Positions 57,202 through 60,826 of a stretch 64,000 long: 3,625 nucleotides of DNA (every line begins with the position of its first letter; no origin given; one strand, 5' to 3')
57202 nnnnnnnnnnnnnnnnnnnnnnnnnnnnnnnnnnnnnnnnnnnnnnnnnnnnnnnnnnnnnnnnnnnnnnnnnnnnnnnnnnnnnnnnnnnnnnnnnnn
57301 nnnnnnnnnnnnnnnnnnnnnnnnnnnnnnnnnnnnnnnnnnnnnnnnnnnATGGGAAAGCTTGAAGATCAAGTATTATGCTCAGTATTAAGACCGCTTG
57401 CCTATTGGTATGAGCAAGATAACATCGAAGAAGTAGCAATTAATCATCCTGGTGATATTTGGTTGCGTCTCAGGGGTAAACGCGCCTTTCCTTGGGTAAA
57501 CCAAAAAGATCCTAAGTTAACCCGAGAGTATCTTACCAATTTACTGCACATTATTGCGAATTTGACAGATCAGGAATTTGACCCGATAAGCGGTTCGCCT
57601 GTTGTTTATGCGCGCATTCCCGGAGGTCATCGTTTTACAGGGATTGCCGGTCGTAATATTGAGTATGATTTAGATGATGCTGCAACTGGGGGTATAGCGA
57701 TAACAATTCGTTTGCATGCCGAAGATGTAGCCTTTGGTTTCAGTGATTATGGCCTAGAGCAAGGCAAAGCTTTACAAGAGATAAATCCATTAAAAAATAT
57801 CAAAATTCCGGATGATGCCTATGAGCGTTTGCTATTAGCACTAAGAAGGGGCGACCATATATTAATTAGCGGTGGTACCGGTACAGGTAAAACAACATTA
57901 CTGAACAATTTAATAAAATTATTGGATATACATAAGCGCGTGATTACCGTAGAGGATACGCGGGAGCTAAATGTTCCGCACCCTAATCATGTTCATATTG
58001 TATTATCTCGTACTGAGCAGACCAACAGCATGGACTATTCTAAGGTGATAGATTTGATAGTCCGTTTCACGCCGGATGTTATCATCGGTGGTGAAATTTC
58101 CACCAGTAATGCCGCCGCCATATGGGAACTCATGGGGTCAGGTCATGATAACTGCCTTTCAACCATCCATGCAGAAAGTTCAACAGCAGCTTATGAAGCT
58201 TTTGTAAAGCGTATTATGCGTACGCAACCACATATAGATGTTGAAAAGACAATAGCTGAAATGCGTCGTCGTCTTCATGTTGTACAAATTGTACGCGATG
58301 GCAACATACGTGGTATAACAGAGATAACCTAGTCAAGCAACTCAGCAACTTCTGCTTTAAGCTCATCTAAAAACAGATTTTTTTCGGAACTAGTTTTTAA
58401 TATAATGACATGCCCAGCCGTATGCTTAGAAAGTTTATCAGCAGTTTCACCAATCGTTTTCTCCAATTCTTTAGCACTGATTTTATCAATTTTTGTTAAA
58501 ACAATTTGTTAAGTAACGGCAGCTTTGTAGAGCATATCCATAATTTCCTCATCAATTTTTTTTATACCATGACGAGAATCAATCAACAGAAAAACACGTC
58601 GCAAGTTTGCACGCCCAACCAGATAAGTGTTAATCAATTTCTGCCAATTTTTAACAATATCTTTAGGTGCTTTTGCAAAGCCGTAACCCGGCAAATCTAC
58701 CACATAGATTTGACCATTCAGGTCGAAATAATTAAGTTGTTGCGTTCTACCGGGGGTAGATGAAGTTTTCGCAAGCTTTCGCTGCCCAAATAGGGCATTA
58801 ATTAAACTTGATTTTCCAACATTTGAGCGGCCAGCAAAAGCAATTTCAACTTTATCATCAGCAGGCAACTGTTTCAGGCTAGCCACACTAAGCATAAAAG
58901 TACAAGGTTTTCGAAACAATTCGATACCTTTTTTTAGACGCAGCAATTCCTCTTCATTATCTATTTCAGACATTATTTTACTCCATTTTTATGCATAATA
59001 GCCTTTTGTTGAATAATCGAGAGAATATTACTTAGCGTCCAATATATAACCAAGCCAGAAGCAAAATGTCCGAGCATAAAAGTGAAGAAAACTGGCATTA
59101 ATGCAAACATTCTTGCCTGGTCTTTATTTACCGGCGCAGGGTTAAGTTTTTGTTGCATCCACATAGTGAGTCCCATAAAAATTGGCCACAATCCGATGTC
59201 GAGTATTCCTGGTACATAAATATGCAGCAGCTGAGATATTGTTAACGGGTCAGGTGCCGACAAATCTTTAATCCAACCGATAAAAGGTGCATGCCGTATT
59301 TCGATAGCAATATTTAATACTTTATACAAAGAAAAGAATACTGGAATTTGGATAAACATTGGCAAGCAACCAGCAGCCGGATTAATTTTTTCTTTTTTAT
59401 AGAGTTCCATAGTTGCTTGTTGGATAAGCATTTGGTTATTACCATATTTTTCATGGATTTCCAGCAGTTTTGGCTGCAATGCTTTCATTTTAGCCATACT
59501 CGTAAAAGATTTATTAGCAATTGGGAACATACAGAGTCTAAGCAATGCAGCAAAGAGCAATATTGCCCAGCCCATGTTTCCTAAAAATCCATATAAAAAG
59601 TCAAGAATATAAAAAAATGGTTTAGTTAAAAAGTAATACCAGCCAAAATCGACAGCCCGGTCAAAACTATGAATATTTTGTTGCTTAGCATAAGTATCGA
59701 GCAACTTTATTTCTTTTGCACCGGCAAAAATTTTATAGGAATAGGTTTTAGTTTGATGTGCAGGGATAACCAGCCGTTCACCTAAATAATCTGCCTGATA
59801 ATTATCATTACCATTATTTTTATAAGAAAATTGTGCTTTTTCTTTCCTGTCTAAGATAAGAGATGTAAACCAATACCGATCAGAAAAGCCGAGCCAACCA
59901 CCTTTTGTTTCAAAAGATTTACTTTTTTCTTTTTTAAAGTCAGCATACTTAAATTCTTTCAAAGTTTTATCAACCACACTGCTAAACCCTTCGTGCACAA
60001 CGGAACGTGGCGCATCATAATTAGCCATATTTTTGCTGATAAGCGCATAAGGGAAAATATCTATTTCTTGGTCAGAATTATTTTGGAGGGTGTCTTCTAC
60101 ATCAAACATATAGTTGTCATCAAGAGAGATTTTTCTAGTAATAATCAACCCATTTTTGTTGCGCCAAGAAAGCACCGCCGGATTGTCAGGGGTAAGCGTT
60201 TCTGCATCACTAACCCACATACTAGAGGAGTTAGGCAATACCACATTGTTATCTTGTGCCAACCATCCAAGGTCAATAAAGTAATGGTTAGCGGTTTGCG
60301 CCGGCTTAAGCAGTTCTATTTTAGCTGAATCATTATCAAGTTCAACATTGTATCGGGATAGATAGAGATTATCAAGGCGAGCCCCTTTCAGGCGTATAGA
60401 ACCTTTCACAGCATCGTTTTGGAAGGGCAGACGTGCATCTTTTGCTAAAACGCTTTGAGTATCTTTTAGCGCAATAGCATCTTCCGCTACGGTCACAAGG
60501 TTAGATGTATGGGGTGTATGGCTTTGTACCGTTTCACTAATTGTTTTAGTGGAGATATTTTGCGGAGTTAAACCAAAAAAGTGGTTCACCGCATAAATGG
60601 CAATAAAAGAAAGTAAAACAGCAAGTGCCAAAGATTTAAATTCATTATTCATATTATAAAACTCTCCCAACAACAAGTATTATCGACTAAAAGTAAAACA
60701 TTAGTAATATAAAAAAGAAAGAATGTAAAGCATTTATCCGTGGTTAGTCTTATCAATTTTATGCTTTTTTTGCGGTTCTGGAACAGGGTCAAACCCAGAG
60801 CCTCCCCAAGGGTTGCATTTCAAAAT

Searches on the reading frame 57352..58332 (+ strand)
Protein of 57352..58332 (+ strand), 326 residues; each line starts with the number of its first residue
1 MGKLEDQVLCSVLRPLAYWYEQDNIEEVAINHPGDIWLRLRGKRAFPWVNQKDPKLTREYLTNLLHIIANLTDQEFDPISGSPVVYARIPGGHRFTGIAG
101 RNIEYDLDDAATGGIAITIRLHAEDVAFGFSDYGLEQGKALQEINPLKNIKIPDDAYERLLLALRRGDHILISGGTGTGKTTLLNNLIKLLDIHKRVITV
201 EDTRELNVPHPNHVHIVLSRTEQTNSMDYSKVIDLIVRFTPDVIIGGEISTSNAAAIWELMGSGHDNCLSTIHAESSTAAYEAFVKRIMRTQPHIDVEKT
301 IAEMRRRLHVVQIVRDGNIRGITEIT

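Call 6: search_protein_families(library=pfam, proteins=[window:57352-58332:+], max_evalue=0.1)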
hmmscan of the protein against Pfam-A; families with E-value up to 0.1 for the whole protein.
window:57352-58332:+ (326 aa): 34 families (the best 25 are shown)
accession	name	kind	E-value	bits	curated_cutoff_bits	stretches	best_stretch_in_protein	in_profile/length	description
PF00437.27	T2SSE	-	8.5e-28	97.5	24.9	1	147-280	121-251/370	Type II/IV secretion system protein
PF00005.33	ABC_tran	-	7.4e-05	23.8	25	1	160-228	4-71/137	ABC transporter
PF20720.3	nSTAND3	-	8.3e-05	22.8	27.2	1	154-206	4-57/155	Novel STAND NTPase 3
PF01580.24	FtsK_SpoIIIE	-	0.00017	21.6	24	1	163-188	34-60/221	FtsK/SpoIIIE family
PF13401.12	AAA_22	-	0.00023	21.9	27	1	168-201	6-40/130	AAA domain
PF12775.13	AAA_7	-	0.00033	20.7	25.8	1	162-195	28-61/181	P-loop containing dynein motor region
PF13191.12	AAA_16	-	0.00055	20.9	32.6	1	161-206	13-62/167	AAA ATPase domain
PF02367.23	TsaE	-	0.00087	19.7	26.6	1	158-197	12-51/128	Threonylcarbamoyl adenosine biosynthesis protein TsaE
PF13555.12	AAA_29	-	0.0011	19.1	27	1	164-195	19-50/61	P-loop containing region of AAA domain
PF10412.15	TrwB_AAD_bind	-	0.0022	17.4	20.5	1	168-195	16-43/387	Type IV secretion-system coupling protein DNA-binding domain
PF04851.21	ResIII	-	0.0024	18.2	22.5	1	156-207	11-66/164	Type III restriction enzyme, res subunit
PF13245.12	AAA_19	-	0.0041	17.7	25.1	1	168-195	12-39/134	AAA domain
PF13238.12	AAA_18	-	0.005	17.7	29.4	1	170-218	1-45/128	AAA domain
PF13521.12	AAA_28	-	0.0053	17.4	27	1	170-189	2-21/164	AAA domain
PF00270.35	DEAD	-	0.0069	16.6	26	1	163-215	10-66/167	DEAD/DEAH box helicase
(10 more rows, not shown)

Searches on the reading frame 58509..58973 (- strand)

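Call 8: search_protein_families(library=pfam, proteins=[window:58509-58973:-], max_evalue=0.001)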
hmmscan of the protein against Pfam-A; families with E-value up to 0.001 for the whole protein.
window:58509-58973:- (154 aa): 5 families
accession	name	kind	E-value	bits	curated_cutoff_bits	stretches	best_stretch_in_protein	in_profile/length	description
PF01926.29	MMR_HSR1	-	5.6e-22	78.4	21.9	1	43-149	1-101/113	50S ribosome-binding GTPase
PF03193.22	RsgA_GTPase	-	2.5e-06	27.9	30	1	43-96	108-167/174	RsgA GTPase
PF02421.24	FeoB_N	-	3.5e-06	27.1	27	1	43-97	2-58/156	Ferrous iron transport protein B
PF00350.29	Dynamin_N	-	0.00012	22.6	27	0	44-69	1-26/168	Dynamin family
PF09439.16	SRPRB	-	0.00059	19.7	25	1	43-150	5-98/178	Signal recognition particle receptor beta subunit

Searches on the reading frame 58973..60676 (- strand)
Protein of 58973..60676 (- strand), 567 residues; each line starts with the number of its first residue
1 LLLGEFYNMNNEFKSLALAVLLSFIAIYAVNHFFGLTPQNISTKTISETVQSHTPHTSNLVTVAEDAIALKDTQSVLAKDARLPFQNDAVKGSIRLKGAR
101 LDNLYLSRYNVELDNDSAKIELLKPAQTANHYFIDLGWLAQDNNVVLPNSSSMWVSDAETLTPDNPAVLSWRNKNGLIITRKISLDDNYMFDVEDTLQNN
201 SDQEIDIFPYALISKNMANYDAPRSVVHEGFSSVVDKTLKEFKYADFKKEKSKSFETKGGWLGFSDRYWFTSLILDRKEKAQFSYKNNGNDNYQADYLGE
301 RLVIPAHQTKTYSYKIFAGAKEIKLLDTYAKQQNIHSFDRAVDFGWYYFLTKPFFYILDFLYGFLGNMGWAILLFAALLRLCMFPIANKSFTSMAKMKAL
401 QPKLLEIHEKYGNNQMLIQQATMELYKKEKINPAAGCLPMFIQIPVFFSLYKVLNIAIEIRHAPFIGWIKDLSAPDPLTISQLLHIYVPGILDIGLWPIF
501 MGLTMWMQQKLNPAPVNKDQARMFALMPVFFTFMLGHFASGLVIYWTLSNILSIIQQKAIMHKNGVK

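Call 8: search_protein_families(library=pfam, proteins=[window:58973-60676:-], max_evalue=0.001)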
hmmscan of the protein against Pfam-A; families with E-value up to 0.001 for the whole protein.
window:58973-60676:- (567 aa): 2 families
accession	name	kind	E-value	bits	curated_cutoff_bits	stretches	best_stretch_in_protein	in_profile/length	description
PF14849.12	YidC_periplas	-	2.1e-67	228.5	24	1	83-356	2-282/283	YidC periplasmic domain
PF02096.25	60KD_IMP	-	5.4e-57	192.7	35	1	368-561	1-162/163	60Kd inner membrane protein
